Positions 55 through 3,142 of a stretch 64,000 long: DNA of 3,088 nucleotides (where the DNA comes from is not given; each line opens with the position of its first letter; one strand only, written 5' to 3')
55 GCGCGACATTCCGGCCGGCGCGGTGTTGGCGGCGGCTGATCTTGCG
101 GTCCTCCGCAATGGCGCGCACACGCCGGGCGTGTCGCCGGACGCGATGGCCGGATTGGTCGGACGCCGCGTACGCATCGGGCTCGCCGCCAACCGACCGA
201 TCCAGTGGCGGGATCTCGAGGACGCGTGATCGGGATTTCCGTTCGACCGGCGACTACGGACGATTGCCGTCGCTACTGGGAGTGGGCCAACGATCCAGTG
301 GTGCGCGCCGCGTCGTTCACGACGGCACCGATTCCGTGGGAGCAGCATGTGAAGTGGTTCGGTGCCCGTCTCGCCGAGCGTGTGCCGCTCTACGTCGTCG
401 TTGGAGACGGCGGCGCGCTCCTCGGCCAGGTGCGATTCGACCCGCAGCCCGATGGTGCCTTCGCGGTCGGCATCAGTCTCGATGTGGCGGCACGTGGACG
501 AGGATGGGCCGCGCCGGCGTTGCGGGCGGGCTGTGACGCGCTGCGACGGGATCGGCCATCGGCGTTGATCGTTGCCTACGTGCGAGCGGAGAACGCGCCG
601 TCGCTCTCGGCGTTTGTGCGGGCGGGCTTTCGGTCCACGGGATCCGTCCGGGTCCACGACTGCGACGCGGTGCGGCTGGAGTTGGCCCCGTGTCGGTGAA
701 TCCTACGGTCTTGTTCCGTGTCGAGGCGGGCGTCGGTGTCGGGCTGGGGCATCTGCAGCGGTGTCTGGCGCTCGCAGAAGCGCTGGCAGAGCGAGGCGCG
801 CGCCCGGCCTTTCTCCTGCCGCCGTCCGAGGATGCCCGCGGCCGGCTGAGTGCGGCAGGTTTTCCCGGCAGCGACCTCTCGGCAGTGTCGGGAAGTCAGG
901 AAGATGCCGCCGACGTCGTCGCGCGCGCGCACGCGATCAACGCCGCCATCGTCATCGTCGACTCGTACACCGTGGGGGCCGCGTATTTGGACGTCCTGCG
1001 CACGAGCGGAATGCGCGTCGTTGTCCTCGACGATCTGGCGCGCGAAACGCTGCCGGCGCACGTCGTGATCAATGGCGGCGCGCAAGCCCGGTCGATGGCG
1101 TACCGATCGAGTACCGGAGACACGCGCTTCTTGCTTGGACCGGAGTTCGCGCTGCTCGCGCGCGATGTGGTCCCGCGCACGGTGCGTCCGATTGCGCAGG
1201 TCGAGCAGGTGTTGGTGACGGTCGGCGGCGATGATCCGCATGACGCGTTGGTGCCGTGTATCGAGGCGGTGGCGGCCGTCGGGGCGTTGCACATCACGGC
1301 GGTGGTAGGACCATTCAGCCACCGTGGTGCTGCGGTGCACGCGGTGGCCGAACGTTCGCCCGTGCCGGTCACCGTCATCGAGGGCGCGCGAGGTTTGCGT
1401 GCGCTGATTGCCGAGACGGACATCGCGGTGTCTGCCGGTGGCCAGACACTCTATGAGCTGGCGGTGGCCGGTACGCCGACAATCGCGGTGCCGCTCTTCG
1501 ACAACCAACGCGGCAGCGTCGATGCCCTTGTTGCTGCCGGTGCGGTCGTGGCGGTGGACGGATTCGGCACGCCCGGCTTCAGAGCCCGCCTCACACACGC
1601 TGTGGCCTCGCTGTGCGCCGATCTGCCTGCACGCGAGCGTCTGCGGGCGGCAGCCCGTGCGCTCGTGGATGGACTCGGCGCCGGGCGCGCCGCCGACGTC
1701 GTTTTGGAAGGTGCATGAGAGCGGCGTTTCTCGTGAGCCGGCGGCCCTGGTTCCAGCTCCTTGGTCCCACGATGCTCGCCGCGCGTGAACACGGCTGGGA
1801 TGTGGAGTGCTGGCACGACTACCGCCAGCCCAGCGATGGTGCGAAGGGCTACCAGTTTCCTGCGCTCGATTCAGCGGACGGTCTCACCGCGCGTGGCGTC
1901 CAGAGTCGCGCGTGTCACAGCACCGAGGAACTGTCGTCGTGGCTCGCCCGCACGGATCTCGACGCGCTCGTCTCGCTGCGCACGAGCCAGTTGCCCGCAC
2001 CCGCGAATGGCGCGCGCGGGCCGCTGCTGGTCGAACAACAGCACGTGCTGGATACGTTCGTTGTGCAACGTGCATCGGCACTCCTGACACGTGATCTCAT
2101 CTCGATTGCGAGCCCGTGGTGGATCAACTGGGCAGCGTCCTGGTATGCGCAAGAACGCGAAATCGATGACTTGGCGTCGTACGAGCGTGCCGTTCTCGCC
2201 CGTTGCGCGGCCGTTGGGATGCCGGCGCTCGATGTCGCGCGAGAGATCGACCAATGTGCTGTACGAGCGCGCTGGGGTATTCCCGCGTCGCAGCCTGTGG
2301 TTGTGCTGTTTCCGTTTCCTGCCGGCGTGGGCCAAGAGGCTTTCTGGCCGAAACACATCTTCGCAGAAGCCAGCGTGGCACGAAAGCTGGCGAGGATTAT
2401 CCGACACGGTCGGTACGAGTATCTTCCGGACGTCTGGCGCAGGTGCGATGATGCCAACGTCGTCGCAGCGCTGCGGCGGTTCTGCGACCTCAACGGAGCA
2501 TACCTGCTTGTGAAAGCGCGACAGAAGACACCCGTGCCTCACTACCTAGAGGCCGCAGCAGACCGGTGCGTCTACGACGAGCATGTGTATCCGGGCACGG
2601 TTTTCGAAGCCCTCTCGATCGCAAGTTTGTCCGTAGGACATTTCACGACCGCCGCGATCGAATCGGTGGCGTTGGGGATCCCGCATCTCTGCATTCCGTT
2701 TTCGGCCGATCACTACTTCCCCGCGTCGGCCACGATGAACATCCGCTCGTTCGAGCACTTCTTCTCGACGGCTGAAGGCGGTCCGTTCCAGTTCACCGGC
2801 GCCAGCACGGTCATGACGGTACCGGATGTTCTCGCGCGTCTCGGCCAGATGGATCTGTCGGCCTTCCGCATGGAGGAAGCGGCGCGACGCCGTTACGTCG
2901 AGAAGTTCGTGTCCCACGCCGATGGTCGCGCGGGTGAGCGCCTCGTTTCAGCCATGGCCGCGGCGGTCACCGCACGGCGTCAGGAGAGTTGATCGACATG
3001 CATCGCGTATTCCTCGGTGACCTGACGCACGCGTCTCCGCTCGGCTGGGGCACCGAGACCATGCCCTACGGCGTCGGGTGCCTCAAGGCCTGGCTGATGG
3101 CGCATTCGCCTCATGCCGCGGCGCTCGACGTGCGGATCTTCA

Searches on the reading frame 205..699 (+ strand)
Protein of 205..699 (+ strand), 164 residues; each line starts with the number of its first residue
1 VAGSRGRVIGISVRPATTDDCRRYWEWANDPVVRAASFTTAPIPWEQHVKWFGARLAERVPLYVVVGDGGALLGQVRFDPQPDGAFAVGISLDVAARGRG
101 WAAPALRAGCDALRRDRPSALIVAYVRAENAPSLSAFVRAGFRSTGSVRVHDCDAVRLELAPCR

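Call 10: search_protein_families(library=pfam, proteins=[window:205-699:+], max_evalue=10)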
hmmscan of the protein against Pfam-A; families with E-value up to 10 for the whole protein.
window:205-699:+ (164 aa): 3 families
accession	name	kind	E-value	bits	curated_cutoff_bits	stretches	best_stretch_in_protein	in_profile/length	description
PF13302.13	Acetyltransf_3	-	4.4e-13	50.5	25.4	1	13-143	4-138/138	Acetyltransferase (GNAT) domain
PF00583.31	Acetyltransf_1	-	7.4e-06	26.7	20.7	1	50-142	25-116/116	Acetyltransferase (GNAT) family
PF13523.12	Acetyltransf_8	-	3.7e-05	23.8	27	1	19-148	4-143/145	Acetyltransferase (GNAT) domain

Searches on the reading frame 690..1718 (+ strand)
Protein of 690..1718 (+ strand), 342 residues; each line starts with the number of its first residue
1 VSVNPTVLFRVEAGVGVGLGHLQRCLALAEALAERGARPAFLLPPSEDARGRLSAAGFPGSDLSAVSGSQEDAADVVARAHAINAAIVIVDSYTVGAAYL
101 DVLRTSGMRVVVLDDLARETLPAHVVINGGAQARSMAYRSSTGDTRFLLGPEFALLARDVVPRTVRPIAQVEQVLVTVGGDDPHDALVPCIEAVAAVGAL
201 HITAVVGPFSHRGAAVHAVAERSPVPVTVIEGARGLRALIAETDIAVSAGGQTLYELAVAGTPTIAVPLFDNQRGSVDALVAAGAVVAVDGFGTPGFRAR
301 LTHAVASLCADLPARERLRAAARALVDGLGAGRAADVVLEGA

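Call 9: search_protein_families(library=pfam, proteins=[window:690-1718:+], max_evalue=0.01)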
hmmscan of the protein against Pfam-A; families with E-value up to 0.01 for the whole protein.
window:690-1718:+ (342 aa): 2 families
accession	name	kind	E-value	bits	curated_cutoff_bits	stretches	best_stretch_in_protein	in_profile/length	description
PF04101.22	Glyco_tran_28_C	-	0.00048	20.6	22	1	174-274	2-108/166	Glycosyltransferase family 28 C-terminal domain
PF00201.24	UDPGT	-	0.0045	16.3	19.5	1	249-290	348-389/499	UDP-glucoronosyl and UDP-glucosyl transferase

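Call 11: search_protein_families(library=ncbifam, proteins=[window:690-1718:+], max_evalue=0.1)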
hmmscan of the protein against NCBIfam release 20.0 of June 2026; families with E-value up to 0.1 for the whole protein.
window:690-1718:+ (342 aa): 3 families
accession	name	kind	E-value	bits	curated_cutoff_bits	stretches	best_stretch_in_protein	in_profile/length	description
TIGR03590.1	PseG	equivalog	5.1e-47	160.8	153.55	1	6-275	2-275/280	UDP-2,4-diacetamido-2,4,6-trideoxy-beta-L-altropyranose hydrolase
TIGR01426.2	MGT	subfamily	0.0008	18.5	260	1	240-339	290-388/393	macrolide family glycosyltransferase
TIGR01133.1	murG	equivalog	0.00091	18.3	250.25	1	238-291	251-308/353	undecaprenyldiphospho-muramoylpentapeptide beta-N-acetylglucosaminyltransferase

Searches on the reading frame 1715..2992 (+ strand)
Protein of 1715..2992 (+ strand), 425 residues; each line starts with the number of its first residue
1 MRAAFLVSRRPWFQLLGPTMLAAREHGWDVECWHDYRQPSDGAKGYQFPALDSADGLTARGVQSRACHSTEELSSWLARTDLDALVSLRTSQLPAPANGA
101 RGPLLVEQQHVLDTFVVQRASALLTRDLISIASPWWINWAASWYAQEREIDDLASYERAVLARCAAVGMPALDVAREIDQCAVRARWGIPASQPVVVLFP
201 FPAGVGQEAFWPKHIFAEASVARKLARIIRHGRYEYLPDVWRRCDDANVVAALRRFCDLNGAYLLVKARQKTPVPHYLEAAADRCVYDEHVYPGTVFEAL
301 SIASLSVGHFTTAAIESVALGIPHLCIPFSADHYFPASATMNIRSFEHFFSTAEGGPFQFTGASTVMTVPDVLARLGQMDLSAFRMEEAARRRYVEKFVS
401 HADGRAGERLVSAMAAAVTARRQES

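Call 9: search_protein_families(library=pfam, proteins=[window:1715-2992:+], max_evalue=0.01)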
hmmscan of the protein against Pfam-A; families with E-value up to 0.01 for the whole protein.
window:1715-2992:+ (425 aa): 0 families

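Call 10: search_protein_families(library=pfam, proteins=[window:1715-2992:+], max_evalue=10)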
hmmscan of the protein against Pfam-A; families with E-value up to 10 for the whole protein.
window:1715-2992:+ (425 aa): 0 families

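Call 11: search_protein_families(library=ncbifam, proteins=[window:1715-2992:+], max_evalue=0.1)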
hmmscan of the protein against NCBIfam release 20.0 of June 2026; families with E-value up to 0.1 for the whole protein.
window:1715-2992:+ (425 aa): 0 families

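Call 50: search_protein_representatives(protein=window:1715-2992:+)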
Query: 425 residues. Proteins with E-value up to 0.001 (for the whole library): 468; up to 1e-10: 295; up to 1e-30: 93. The best 150 are listed.
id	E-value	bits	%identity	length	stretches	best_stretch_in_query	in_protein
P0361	4.6e-168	575.8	100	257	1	169-425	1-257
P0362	7.0e-135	466.5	50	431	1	1-422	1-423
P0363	3.9e-103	361.9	43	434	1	1-419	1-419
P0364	1.4e-102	360.0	43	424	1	1-421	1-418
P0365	1.3e-92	327.2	44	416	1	1-414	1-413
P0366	1.1e-91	324.2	47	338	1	1-328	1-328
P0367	1.9e-88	313.5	38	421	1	1-415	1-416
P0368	4.5e-88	312.3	38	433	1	2-419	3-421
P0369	1.8e-87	310.3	48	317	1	112-420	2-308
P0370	6.2e-84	298.6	40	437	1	1-418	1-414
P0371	6.4e-83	295.3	37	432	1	1-412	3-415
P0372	4.6e-82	292.5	35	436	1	1-411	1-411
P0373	4.1e-81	289.4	36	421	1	1-417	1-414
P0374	1.7e-73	264.2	37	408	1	30-415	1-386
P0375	6.4e-73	262.4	39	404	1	1-412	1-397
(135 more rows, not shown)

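Call 52: search_protein_families(library=pfam, alignment_id=A3, max_evalue=0.1)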
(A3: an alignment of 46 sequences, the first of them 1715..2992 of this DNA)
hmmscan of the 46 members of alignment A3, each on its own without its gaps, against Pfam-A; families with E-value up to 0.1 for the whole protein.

A. member 1, window:1715-2992:+ (425 aa): 0 families

B. families by the number of members that match (of 46 scanned): 14 families
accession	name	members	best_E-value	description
PF04464.20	Glyphos_transf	14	5.8e-08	CDP-Glycerol:Poly(glycerophosphate) glycerophosphotransferase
PF13439.12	Glyco_transf_4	2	0.00095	Glycosyltransferase Family 4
PF13579.12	Glyco_trans_4_4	1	1.5e-05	Glycosyl transferase 4-like domain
PF02684.21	LpxB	1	0.00011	Lipid-A-disaccharide synthetase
PF01244.27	Peptidase_M19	1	0.00024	Membrane dipeptidase (Peptidase family M19)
PF09601.15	DUF2459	1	0.0036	Protein of unknown function (DUF2459)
PF00355.32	Rieske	1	0.02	Rieske [2Fe-2S] domain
PF19892.4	DUF6365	1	0.027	Family of unknown function (DUF6365)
PF18266.8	Ncstrn_small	1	0.038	Nicastrin small lobe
PF00534.26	Glycos_transf_1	1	0.038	Glycosyl transferases group 1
PF24412.1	DUF7546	1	0.051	Family of unknown function (DUF7546)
PF18128.7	HydF_dimer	1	0.054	Hydrogen maturase F dimerization domain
PF25597.1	SH3_retrovirus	1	0.087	Retroviral polymerase SH3-like domain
PF07522.19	DRMBL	1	0.093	DNA repair metallo-beta-lactamase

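Call 53: search_solved_structures(query=A3, max_evalue=10, show_alignments=1)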
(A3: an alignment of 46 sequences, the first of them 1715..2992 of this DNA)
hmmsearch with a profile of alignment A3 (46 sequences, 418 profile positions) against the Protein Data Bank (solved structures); distinct sequences matched with E-value up to 10: 5.
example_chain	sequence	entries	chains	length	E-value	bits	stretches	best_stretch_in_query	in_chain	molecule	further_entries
8va1_A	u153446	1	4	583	4.7e-05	25.5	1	253-347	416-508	Teichoic acid ribitol-phosphate polymerase TarL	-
2l82_A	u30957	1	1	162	0.045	15.7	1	20-79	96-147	DESIGNED PROTEIN OR32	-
3t51_B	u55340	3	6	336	0.51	12.2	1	135-190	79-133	Cation efflux system protein CusB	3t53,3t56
3h94_A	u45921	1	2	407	0.67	11.8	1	135-190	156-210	Cation efflux system protein cusB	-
3ne5_B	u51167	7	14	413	0.68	11.8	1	135-190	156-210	Cation efflux system protein cusB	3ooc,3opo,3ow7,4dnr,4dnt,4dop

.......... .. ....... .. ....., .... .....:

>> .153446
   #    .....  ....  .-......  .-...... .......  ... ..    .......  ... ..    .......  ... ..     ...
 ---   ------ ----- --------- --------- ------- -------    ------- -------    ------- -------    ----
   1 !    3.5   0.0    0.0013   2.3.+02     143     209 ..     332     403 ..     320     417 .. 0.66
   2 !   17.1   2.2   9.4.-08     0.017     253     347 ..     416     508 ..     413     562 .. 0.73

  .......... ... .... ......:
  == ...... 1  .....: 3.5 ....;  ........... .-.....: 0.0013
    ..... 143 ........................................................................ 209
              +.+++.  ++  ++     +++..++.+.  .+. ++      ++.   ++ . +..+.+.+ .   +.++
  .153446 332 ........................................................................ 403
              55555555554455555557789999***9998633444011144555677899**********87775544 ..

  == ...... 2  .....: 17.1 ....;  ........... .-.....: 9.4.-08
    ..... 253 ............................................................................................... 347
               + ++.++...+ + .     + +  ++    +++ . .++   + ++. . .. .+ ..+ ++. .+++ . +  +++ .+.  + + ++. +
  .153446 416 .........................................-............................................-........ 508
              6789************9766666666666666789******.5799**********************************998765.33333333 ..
